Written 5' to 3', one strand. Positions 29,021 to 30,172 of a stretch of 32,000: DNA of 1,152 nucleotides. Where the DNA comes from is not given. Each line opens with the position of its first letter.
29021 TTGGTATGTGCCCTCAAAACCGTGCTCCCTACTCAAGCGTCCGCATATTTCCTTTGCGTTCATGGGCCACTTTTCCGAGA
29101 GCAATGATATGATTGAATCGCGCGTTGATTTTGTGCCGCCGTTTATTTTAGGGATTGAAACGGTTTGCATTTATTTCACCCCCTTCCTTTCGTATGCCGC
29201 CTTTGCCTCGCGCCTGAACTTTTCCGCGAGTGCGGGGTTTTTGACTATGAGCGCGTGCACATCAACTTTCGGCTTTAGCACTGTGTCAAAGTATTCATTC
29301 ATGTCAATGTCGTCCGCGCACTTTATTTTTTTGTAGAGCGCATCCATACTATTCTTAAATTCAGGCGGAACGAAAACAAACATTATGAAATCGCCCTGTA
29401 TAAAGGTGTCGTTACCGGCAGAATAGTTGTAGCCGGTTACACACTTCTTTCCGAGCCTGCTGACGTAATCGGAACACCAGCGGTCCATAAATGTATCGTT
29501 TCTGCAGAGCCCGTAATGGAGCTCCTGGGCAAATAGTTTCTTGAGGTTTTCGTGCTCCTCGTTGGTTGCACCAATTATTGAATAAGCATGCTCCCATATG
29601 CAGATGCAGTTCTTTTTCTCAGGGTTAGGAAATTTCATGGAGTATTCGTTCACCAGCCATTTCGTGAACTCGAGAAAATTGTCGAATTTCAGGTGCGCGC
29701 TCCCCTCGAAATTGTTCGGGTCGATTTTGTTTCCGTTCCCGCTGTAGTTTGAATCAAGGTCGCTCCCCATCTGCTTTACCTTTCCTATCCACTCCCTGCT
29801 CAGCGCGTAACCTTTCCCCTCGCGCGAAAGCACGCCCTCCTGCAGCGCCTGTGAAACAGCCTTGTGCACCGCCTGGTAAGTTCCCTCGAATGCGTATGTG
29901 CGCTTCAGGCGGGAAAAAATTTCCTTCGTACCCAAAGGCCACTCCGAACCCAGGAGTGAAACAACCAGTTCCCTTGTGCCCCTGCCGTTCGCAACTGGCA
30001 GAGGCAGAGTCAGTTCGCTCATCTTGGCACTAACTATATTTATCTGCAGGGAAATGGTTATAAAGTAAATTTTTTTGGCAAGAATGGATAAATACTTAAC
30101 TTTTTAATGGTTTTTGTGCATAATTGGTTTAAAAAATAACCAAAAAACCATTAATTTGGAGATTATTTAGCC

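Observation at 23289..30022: Eight tandem, translationally coupled paralogues of an unassigned 'wHTH + ~190-aa C-terminal domain' family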

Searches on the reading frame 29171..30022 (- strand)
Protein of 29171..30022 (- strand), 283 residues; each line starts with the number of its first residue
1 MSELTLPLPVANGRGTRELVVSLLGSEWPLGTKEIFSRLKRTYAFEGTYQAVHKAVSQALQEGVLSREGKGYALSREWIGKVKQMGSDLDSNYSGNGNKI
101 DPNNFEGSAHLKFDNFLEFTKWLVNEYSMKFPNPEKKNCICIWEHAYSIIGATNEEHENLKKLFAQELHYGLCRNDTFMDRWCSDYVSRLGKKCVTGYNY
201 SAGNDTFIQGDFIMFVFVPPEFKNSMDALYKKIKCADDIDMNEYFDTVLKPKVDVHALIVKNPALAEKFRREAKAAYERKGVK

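Call 4: search_protein_families(library=pfam, proteins=[window:29171-30022:-], max_evalue=1)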
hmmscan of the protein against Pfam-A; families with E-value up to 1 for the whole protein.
window:29171-30022:- (283 aa): 0 families

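Call 6: find_homologous_proteins(query=A1)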
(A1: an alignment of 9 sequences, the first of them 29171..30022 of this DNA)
Query A1 (9 sequences) (283 aa, profile of the alignment): 62 proteins with E <= 0.001 among 2865 candidates.
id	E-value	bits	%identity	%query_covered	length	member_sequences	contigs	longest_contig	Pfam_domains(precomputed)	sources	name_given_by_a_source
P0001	4.0e-110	386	100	100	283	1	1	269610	-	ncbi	ncbi:MAG: hypothetical protein V1676_02600 [Candidatus Diapherotrites archaeon]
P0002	5.4e-107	376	39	100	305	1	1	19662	-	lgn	-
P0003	2.9e-105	370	25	94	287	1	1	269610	-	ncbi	ncbi:MAG: hypothetical protein V1676_02580 [Candidatus Diapherotrites archaeon]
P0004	8.3e-94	332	27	97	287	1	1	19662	-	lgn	-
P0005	6.8e-91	323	55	99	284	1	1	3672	-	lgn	-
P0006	2.5e-90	321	28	95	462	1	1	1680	-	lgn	-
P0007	1.9e-89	318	56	99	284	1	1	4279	-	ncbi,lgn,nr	ncbi:hypothetical protein KJ891_01305 [Candidatus Micrarchaeota archaeon]|nr:hypothetical protein [C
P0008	1.1e-86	309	33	74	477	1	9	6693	-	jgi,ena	-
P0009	9.0e-85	303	45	98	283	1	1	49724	-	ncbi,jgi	-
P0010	1.1e-82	296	29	96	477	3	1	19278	-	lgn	-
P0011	9.1e-82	293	25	95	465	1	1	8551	-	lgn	-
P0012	3.0e-81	291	28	96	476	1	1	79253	-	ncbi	-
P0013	9.2e-80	286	42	96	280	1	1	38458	-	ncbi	ncbi:MAG: hypothetical protein ABID38_02280 [Candidatus Diapherotrites archaeon]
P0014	4.4e-78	281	40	97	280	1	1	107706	-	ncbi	ncbi:MAG: hypothetical protein V1494_06010 [Candidatus Diapherotrites archaeon]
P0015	3.9e-76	274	28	95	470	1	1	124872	-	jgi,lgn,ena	-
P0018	8.2e-73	264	28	92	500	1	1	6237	-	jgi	jgi:hypothetical protein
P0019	2.0e-71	259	29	94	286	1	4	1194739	-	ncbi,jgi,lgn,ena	-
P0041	1.1e-48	184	24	92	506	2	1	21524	-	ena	-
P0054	4.0e-26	110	34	34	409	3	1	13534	-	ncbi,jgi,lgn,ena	-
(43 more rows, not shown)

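Call 7: search_solved_structures(query=A1, max_evalue=10, show_alignments=2)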
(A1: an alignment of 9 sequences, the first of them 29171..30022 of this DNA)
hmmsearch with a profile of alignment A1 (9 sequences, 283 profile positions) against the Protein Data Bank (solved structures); distinct sequences matched with E-value up to 10: 2.
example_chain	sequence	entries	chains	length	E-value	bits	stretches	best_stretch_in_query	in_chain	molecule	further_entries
2mh2_A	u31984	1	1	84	0.18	14.7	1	27-68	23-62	Homologous-pairing protein 2 homolog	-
3tgn_A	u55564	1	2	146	0.23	14.3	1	14-68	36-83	Adc operon repressor AdcR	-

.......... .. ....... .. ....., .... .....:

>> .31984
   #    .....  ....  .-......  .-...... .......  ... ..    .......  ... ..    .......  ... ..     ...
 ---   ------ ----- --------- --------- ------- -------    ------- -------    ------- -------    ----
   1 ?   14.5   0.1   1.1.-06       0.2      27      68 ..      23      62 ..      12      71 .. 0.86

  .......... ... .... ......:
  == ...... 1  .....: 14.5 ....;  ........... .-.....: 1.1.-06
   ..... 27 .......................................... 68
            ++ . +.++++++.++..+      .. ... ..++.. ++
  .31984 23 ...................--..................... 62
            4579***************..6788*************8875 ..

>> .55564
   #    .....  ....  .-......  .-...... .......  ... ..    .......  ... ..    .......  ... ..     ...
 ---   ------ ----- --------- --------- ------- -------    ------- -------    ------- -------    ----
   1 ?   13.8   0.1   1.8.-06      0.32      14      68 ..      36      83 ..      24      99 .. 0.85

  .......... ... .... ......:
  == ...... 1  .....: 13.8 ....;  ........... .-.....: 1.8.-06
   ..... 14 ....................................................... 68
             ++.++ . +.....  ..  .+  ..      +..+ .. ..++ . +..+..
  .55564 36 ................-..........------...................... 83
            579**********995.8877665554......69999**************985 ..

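Call 8: search_protein_families(library=ncbifam, proteins=[window:29171-30022:-], max_evalue=1)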
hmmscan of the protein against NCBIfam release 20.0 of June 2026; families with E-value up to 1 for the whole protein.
window:29171-30022:- (283 aa): 1 family
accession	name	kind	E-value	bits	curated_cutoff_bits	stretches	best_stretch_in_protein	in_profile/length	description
TIGR02670.1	cas_csx8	equivalog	0.0028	16.8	201.75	1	129-231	108-207/441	type I CRISPR-associated protein Cas8a1/Csx8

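Call 11: find_encoding_contigs(protein=P0002, flank=10000, max_places=3)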
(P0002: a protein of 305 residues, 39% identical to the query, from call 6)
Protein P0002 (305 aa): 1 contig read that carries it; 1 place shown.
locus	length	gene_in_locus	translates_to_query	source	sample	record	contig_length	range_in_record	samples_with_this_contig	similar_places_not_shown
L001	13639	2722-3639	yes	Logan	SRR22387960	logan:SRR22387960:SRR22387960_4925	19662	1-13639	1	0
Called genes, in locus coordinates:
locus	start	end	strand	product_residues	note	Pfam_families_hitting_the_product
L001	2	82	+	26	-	?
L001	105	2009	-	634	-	-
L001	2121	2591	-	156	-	PF13404:HTH_AsnC-type, PF13412:HTH_24, PF01037:AsnC_trans_reg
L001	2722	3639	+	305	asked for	-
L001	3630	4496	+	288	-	-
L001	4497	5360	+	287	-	-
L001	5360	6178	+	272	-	-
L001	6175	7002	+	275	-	-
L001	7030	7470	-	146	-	-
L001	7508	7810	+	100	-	-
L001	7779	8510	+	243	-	PF00702:Hydrolase, PF08282:Hydrolase_3 (faint), PF12710:HAD, PF13419:HAD_2, PF13242:Hydrolase_like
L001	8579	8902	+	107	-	-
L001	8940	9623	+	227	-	PF01209:Ubie_methyltran, PF00891:Methyltransf_2, PF13489:Methyltransf_23, PF13847:Methyltransf_31, PF08241:Methyltransf_11, PF08242:Methyltransf_12, PF13649:Methyltransf_25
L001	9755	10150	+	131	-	-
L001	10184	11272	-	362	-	PF01494:FAD_binding_3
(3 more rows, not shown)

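Call 12: find_encoding_contigs(protein=P0009, flank=10000, max_places=2)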
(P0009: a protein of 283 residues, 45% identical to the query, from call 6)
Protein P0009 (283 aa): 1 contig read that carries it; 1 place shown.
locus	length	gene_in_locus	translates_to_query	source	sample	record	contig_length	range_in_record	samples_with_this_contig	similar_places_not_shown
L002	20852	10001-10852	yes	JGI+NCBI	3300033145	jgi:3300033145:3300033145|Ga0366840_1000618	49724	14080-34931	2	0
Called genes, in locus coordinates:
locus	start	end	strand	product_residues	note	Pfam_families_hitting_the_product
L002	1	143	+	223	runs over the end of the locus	PF01269:Fibrillarin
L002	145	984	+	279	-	PF00288:GHMP_kinases_N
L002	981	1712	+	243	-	PF02006:PPS_PS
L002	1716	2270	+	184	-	-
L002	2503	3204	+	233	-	PF01381:HTH_3 (weak), PF13560:HTH_31 (faint)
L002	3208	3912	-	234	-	PF04981:NMD3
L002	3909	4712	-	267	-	-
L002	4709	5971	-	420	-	PF00753:Lactamase_B (faint), PF23023:Anti-Pycsar_Apyc1, PF12706:Lactamase_B_2 (weak), PF16661:Lactamase_B_6, PF10996:Beta-Casp, PF07521:RMMBL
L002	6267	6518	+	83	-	-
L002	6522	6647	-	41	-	-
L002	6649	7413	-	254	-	-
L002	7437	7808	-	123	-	PF24113:DUF7387 (weak)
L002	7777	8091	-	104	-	PF01978:TrmB (weak), PF09339:HTH_IclR (weak)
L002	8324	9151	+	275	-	-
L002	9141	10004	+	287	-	-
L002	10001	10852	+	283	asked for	-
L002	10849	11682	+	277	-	-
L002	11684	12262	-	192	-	-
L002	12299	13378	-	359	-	PF01494:FAD_binding_3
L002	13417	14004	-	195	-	PF02830:V4R (weak)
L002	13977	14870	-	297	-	PF01040:UbiA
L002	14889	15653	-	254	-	PF06745:ATPase, PF13481:AAA_25 (weak), PF06745:ATPase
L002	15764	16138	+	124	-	PF02675:AdoMet_dc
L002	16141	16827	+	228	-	PF04029:2-ph_phosp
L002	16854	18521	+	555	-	PF01268:FTHFS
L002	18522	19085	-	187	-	PF02830:V4R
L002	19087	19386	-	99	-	-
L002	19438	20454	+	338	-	PF13263:PHP_C (weak)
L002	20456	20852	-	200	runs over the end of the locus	PF00926:DHBP_synthase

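Call 13: find_encoding_contigs(protein=P0014, flank=10000, max_places=2)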
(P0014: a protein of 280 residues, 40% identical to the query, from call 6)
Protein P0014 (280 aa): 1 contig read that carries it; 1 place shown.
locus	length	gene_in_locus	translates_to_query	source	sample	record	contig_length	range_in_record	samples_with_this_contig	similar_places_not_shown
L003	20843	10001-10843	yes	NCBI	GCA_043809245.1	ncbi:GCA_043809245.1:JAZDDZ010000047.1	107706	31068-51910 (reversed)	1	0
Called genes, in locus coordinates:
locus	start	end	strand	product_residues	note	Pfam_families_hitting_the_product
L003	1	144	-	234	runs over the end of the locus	PF04981:NMD3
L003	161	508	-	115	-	-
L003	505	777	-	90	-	-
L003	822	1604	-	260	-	-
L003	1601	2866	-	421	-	PF00753:Lactamase_B (weak), PF23023:Anti-Pycsar_Apyc1 (weak), PF16661:Lactamase_B_6, PF10996:Beta-Casp, PF07521:RMMBL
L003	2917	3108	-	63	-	PF12844:HTH_19, PF13443:HTH_26 (weak), PF13560:HTH_31, PF01381:HTH_3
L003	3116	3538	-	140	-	PF09946:DUF2178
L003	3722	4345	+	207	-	PF13549:ATP-grasp_5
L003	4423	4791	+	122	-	-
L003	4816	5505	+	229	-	PF00891:Methyltransf_2, PF01209:Ubie_methyltran, PF05175:MTS (weak), PF13489:Methyltransf_23, PF13847:Methyltransf_31, PF08241:Methyltransf_11, PF08242:Methyltransf_12, PF13649:Methyltransf_25, +2 more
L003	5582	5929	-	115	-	-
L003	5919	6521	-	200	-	-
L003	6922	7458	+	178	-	PF11848:DUF3368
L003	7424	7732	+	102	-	PF01402:RHH_1 (weak), PF03683:UPF0175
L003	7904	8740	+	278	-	-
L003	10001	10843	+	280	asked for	-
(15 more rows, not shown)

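Call 14: find_encoding_contigs(protein=P0019, flank=10000, max_places=2)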
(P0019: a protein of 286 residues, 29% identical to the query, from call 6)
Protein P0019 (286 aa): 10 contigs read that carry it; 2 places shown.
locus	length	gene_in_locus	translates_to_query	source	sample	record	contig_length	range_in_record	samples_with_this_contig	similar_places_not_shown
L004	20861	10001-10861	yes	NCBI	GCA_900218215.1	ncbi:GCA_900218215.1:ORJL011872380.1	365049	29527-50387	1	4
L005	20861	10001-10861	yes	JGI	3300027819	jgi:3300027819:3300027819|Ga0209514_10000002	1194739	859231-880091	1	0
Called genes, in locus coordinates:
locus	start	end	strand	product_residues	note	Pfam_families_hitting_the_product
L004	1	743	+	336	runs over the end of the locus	PF04015:DUF362, PF14697:Fer4_21 (faint), PF25160:LdpA_Fe-S-bd (faint), PF00037:Fer4, PF12838:Fer4_7, PF13187:Fer4_9, PF13237:Fer4_10, PF00037:Fer4 (weak), +4 more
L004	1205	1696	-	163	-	-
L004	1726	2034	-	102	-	-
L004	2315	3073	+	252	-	PF00154:RecA_N (faint), PF06745:ATPase, PF13481:AAA_25 (weak), PF23442:DUF7125 (weak), PF06745:ATPase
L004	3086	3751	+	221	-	-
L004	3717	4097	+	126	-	PF27410:AF0774 (weak)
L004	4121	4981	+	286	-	-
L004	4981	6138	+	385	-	PF00890:FAD_binding_2, PF01266:DAO (faint), PF01494:FAD_binding_3 (weak), PF03486:HI0933_like (weak), PF07992:Pyr_redox_2, PF12831:FAD_oxidored (weak), PF13450:NAD_binding_8 (faint), PF22578:GGR_cat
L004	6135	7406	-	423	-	PF08495:FIST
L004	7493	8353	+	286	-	-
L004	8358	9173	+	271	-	-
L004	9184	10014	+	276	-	-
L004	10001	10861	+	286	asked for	-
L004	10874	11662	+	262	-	PF00702:Hydrolase, PF13344:Hydrolase_6, PF13419:HAD_2 (weak), PF13242:Hydrolase_like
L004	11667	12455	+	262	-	-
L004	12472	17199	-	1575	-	PF00082:Peptidase_S8, PF13385:Laminin_G_3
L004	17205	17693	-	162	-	-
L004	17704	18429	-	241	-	-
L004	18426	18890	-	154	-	-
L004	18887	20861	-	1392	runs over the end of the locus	PF02369:Big_1 (faint), PF13620:CarboxypepD_reg (faint), PF18884:TSP3_bac (faint)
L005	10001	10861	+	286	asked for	-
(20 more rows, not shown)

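Call 21: search_protein_families(library=pfam, proteins=[P0006, P0008, P0010, P0011, P0012, P0015, P0018, P0041, P0054], max_evalue=0.1)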
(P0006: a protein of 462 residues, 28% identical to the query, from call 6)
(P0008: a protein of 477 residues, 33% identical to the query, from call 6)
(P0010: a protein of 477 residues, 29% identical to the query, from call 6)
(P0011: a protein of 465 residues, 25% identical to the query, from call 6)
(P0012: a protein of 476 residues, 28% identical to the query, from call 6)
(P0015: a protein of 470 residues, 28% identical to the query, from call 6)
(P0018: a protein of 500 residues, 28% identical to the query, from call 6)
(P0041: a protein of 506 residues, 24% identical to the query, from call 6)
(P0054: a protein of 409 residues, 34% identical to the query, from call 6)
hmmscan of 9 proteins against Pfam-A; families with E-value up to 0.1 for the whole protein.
P0006 (462 aa): 3 families
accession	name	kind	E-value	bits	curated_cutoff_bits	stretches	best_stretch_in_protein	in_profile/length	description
PF00503.26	G-alpha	-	0.0033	17.1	48.8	1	243-342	240-321/333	G-protein alpha subunit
PF03965.22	Penicillinase_R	-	0.011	16.6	22.6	1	19-72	7-59/115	Penicillinase repressor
PF01475.25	FUR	-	0.017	15.7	23.1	1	20-70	13-65/121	Ferric uptake regulator family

P0008 (477 aa): 1 family
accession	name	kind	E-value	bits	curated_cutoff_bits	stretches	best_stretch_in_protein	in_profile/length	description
PF15102.11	TMEM154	-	0.043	14.1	30.3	0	403-457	80-135/153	TMEM154 protein family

P0010 (477 aa): 0 families

P0011 (465 aa): 0 families

P0012 (476 aa): 0 families

P0015 (470 aa): 0 families

P0018 (500 aa): 1 family
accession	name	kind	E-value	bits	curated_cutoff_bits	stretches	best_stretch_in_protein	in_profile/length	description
PF00178.28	Ets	-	0.082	13.7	26.9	1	60-92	40-72/81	Ets-domain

P0041 (506 aa): 1 family
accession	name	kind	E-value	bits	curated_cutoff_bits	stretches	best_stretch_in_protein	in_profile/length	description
PF12710.13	HAD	-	3.4e-05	24.8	27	1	287-457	3-189/189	haloacid dehalogenase-like hydrolase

P0054 (409 aa): 2 families
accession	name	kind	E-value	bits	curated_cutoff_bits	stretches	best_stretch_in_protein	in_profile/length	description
PF01475.25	FUR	-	0.078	13.6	23.1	0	18-68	11-64/121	Ferric uptake regulator family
PF13871.12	Helicase_C_4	-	0.089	12.9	30.5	0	308-340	221-253/271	C-terminal domain on Strawberry notch homologue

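Call 54: find_encoding_contigs(protein=P0015, flank=8000, max_places=1)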
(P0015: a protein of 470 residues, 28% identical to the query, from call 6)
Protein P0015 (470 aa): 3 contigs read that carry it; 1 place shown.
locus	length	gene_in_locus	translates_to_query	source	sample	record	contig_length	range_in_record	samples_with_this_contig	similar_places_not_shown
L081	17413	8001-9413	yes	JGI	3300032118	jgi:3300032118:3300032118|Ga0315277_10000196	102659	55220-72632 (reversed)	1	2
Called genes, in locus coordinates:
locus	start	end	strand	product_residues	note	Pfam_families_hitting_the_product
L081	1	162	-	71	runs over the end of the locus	PF08279:HTH_11 (weak), PF21248:SoFic-like_C (weak)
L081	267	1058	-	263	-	PF00482:T2SSF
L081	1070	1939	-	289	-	PF00482:T2SSF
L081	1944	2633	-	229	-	PF06745:ATPase, PF13481:AAA_25, PF23442:DUF7125, PF07088:GvpD_P-loop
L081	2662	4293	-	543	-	PF23990:PilB3_N (faint), PF00437:T2SSE, PF27713:UCP018868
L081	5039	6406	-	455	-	PF13353:Fer4_12 (weak), PF04055:Radical_SAM, PF19238:Radical_SAM_2 (weak), PF13186:SPASM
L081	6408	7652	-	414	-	PF00675:Peptidase_M16, PF05193:Peptidase_M16_C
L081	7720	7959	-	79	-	-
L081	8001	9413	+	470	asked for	-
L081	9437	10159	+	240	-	-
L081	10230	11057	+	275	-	PF01040:UbiA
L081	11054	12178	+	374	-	-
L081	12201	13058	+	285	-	PF01040:UbiA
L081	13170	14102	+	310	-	PF02661:Fic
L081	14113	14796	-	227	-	PF03796:DnaB_C (faint), PF06745:ATPase, PF23442:DUF7125 (weak)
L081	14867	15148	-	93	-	-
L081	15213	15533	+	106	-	PF13545:HTH_Crp_2 (weak)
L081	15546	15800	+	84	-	PF03083:MtN3_slv, PF04193:PQ-loop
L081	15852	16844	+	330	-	PF00348:polyprenyl_synt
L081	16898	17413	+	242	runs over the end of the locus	-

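Call 55: find_encoding_contigs(protein=P0012, flank=8000, max_places=1)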
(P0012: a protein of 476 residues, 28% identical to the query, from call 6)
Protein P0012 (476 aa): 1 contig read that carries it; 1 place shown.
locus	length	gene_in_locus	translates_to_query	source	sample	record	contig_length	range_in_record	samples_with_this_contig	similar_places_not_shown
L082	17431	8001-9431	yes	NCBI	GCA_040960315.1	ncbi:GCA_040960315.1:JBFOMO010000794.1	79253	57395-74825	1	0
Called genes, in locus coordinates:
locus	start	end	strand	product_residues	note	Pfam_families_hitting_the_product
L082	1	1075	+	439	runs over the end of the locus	PF01935:DUF87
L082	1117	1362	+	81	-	-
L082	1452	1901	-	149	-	PF01877:RNA_binding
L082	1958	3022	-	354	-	-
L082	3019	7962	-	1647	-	PF07705:CARDB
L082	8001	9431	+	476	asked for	-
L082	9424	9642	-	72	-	-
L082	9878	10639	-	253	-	PF13483:Lactamase_B_3 (weak), PF23023:Anti-Pycsar_Apyc1, PF12706:Lactamase_B_2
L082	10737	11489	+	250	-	PF01048:PNP_UDP_1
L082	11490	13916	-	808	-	PF18998:Flg_new_2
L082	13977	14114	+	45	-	-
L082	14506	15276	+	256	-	-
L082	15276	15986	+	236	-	PF08843:AbiEii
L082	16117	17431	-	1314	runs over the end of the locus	-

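Call 63: search_protein_families(library=pfam, proteins=[L081:11054-12178:+, L004:3086-3751:+, L081:9437-10159:+, L002:11684-12262:-], max_evalue=0.5)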
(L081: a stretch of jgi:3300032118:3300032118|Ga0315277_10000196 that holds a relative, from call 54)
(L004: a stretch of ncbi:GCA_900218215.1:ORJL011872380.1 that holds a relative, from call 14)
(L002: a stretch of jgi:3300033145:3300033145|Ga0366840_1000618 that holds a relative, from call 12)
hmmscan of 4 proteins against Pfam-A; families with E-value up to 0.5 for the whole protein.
L081:11054-12178:+ (374 aa): 2 families
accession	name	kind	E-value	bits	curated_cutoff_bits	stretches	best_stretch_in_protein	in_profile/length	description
PF02830.23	V4R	-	0.0012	19.3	31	1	158-180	38-60/62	V4R domain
PF06505.16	XylR_N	-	0.2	11.8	23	1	233-290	8-68/101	Activator of aromatic catabolism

L004:3086-3751:+ (221 aa): 0 families

L081:9437-10159:+ (240 aa): 0 families

L002:11684-12262:- (192 aa): 2 families
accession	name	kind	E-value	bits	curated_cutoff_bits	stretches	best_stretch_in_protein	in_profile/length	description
PF06127.16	Mpo1-like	-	0.035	14.7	24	1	83-134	18-69/95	2-hydroxy-palmitic acid dioxygenase Mpo1-like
PF16079.10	Phage_holin_5_2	-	0.2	12.3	29.2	0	23-91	6-72/76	Phage holin family Hol44, in holin superfamily V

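Call 64: search_protein_families(library=padloc, proteins=[window:29171-30022:-], max_evalue=0.01)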
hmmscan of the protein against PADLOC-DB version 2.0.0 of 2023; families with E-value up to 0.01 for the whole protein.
window:29171-30022:- (283 aa): 3 families
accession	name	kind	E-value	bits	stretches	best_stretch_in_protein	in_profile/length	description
PDLC01310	Cas8b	-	0.00036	17.9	1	129-260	100-226/416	CAS-I-B; effector_LS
PDLC01357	Cas8b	-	0.00036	17.9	1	129-260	100-226/416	CAS-I-B; effector_LS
PDLC00968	Cas8a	-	0.00074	16.8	1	129-231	108-207/441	"CRISPR-associated protein Cas8a1/Csx8, subtype I"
